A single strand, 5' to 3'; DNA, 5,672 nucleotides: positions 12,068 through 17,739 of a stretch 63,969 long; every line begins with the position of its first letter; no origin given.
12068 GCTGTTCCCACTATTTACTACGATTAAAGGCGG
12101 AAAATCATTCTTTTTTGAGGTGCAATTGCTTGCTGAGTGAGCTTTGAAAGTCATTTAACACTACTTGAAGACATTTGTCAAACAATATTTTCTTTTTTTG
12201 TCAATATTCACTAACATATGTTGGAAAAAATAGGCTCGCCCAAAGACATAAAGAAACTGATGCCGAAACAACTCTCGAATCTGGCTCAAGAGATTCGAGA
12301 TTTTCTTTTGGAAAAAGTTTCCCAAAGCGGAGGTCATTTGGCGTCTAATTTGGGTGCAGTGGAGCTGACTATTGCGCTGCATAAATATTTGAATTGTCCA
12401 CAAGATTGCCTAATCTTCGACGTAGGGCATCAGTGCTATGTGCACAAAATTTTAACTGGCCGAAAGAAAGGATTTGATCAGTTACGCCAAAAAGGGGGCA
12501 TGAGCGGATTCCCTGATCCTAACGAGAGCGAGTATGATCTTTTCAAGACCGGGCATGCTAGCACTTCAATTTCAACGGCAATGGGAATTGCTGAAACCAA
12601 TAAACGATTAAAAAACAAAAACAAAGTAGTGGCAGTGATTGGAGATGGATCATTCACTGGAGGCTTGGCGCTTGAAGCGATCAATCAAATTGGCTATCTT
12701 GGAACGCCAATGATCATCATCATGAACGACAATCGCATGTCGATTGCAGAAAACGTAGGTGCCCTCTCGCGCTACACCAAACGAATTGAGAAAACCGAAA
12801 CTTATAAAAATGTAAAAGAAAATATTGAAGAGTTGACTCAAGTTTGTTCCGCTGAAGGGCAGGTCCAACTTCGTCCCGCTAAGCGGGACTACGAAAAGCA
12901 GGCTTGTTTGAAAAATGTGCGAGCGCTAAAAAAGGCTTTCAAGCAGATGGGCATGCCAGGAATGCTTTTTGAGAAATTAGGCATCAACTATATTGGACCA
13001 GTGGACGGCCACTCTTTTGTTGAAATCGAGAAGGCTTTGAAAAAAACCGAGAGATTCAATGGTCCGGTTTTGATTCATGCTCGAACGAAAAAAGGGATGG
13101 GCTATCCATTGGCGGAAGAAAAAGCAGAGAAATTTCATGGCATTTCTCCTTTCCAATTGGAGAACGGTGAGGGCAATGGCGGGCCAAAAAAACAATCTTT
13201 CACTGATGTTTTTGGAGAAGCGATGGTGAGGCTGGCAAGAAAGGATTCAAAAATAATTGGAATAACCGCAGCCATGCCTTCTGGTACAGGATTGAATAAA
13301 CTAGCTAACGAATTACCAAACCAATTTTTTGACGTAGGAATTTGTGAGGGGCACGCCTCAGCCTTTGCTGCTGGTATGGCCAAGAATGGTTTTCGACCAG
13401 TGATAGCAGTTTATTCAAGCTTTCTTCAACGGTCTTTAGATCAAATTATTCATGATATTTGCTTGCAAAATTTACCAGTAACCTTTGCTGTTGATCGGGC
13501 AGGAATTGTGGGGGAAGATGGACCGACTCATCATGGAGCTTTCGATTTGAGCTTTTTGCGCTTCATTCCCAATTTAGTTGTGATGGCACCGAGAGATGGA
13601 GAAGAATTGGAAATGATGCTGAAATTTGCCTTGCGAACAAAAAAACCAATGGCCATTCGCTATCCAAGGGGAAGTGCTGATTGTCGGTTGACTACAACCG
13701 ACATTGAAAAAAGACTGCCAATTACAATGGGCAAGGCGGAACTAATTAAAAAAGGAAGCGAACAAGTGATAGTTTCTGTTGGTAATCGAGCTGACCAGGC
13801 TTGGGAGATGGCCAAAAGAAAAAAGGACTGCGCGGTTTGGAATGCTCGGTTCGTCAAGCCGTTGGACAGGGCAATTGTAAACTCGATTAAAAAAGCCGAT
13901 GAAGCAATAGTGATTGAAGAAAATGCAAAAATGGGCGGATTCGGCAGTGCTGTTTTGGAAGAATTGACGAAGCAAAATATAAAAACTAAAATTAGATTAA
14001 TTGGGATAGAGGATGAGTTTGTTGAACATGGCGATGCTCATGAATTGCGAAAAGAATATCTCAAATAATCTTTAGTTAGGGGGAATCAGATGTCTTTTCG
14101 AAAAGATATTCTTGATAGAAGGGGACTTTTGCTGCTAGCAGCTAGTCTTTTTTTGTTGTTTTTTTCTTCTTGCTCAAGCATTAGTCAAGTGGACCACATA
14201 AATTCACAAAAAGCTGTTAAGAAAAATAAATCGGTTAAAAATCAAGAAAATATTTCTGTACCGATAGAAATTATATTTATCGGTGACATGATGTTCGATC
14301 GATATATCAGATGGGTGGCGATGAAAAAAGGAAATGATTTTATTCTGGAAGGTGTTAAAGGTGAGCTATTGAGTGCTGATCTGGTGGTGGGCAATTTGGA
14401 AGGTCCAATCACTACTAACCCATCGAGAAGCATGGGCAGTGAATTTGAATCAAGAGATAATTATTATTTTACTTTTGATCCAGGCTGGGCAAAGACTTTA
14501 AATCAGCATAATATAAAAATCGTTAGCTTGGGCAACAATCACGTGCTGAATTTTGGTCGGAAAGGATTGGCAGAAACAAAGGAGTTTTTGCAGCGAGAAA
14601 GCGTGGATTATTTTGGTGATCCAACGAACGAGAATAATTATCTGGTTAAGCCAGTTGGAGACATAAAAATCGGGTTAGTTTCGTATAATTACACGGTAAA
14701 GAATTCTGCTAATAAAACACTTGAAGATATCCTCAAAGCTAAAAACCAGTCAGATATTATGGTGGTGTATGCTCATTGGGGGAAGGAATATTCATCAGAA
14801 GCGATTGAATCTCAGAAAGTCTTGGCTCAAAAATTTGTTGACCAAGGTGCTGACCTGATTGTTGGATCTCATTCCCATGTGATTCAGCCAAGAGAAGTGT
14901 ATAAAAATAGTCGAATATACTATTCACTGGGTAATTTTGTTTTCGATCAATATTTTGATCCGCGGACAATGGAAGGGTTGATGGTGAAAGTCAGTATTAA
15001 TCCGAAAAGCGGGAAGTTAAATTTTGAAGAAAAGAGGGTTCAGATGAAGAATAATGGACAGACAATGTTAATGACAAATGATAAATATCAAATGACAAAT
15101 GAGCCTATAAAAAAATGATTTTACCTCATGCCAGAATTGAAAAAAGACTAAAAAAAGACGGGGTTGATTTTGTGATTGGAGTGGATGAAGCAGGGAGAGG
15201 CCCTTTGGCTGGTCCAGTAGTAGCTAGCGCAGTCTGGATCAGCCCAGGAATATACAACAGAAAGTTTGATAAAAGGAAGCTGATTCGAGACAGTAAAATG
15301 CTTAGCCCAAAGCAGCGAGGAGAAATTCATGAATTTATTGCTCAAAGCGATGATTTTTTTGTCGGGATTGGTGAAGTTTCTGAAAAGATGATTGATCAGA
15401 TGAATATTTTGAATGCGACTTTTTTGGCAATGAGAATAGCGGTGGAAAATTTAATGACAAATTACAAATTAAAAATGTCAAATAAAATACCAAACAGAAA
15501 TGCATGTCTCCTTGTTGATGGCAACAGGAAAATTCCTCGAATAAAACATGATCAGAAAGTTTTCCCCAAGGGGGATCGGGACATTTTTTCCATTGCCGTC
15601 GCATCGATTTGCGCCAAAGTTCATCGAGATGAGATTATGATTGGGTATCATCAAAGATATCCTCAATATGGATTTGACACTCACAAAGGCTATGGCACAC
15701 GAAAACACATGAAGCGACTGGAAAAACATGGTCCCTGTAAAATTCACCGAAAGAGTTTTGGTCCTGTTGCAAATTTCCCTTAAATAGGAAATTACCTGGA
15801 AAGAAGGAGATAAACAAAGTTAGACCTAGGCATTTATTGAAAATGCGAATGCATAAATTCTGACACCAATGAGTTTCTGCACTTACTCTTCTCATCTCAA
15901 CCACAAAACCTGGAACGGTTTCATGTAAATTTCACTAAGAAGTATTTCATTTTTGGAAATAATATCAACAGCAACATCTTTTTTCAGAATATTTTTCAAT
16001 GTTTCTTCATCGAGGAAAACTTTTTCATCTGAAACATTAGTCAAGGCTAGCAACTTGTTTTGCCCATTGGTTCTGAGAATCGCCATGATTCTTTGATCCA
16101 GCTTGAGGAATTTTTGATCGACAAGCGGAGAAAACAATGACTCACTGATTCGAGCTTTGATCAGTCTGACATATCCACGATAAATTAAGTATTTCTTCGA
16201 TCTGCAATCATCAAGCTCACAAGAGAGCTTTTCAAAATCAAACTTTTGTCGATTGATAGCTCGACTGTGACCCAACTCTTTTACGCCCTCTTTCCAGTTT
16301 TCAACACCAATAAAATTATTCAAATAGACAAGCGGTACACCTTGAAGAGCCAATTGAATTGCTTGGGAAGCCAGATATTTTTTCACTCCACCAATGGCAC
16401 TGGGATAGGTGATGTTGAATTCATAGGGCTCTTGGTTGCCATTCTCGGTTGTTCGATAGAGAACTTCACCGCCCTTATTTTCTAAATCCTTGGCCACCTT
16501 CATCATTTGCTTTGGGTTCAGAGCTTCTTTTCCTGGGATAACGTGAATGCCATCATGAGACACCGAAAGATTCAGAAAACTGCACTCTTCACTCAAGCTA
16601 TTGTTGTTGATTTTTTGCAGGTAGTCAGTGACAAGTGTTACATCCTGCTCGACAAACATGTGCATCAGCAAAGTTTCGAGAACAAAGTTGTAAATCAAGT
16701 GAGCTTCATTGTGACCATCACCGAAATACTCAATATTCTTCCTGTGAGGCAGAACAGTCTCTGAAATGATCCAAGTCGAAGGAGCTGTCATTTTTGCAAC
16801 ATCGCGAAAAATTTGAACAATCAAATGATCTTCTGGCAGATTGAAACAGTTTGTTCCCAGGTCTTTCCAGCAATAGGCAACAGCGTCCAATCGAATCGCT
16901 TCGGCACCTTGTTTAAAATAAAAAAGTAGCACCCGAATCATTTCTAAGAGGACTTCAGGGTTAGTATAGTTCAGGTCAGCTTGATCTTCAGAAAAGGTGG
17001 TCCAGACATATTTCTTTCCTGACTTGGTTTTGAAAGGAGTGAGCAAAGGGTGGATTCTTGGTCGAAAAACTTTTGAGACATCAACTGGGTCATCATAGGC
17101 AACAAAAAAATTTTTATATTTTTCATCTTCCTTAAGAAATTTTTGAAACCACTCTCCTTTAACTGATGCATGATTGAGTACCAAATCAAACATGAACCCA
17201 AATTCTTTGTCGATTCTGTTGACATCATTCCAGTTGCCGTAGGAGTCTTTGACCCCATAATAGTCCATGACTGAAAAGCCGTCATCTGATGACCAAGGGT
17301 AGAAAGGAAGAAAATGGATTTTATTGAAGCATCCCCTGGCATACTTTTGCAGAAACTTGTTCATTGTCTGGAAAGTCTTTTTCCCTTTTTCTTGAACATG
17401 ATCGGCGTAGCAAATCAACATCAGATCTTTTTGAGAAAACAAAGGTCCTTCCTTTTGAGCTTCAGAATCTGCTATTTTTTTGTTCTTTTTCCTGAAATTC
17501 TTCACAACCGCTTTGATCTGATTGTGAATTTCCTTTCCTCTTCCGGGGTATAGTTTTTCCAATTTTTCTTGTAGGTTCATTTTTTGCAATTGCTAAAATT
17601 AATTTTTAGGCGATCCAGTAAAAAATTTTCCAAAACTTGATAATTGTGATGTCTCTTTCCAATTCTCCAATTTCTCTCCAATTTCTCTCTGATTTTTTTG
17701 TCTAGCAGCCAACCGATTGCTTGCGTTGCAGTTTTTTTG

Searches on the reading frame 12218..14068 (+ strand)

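Call 12: search_protein_families(library=pfam, proteins=[window:12218-14068:+])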
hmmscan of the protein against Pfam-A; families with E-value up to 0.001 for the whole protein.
window:12218-14068:+ (616 aa): 5 families
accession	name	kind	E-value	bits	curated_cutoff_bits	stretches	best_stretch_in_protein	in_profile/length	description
PF13292.11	DXP_synthase_N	-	1.5e-109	366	21.2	1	2-290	1-274/274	1-deoxy-D-xylulose-5-phosphate synthase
PF02779.29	Transket_pyr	-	7.8e-46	156.3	27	1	325-486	2-171/174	Transketolase, pyrimidine binding domain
PF02780.25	Transketolase_C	-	4.8e-21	75.4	25.9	1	505-615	1-118/124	Transketolase, C-terminal domain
PF02775.26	TPP_enzyme_C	-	4.1e-07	30.3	21.9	1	116-215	32-125/151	Thiamine pyrophosphate enzyme, C-terminal TPP binding domain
PF00456.26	Transketolase_N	-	5.8e-07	29.2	22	0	22-182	5-193/334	Transketolase, thiamine diphosphate binding domain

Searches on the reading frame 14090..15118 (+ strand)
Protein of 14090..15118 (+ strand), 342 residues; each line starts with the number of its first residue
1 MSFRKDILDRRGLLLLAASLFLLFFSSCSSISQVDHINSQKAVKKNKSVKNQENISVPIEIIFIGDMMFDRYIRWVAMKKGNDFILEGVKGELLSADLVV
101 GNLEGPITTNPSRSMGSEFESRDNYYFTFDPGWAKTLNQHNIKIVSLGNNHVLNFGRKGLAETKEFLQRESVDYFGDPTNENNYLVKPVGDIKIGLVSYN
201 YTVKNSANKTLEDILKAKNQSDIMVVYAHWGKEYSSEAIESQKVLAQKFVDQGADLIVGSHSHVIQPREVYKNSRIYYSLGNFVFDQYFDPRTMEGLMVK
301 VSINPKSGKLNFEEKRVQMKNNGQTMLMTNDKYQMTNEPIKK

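Call 79: search_protein_families(library=pfam, proteins=[window:14090-15118:+], max_evalue=0.001)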
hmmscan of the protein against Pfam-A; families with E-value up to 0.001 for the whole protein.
window:14090-15118:+ (342 aa): 1 family
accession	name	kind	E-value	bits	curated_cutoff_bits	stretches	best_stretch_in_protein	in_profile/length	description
PF09587.15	PGA_cap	-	2.2e-57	194.9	27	1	61-287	2-255/255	Bacterial capsule synthesis protein PGA_cap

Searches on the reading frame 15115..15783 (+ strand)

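Call 79: search_protein_families(library=pfam, proteins=[window:15115-15783:+], max_evalue=0.001)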
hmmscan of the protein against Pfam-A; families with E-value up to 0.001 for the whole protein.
window:15115-15783:+ (222 aa): 1 family
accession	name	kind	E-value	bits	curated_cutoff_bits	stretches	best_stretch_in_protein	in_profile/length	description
PF01351.25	RNase_HII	-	7e-35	121.2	25.8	1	21-216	1-197/199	Ribonuclease HII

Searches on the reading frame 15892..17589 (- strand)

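Call 12: search_protein_families(library=pfam, proteins=[window:15892-17589:-])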
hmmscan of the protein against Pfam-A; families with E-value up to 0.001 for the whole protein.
window:15892-17589:- (565 aa): 2 families
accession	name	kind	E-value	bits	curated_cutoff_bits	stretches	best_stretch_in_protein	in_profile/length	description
PF00128.31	Alpha-amylase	-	7.3e-25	88.5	22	1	89-385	34-356/446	Alpha amylase, catalytic domain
PF22582.2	Amylosucrase_C-like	-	0.00039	21.3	27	0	498-564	8-75/76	Amylosucrase, C-terminal domain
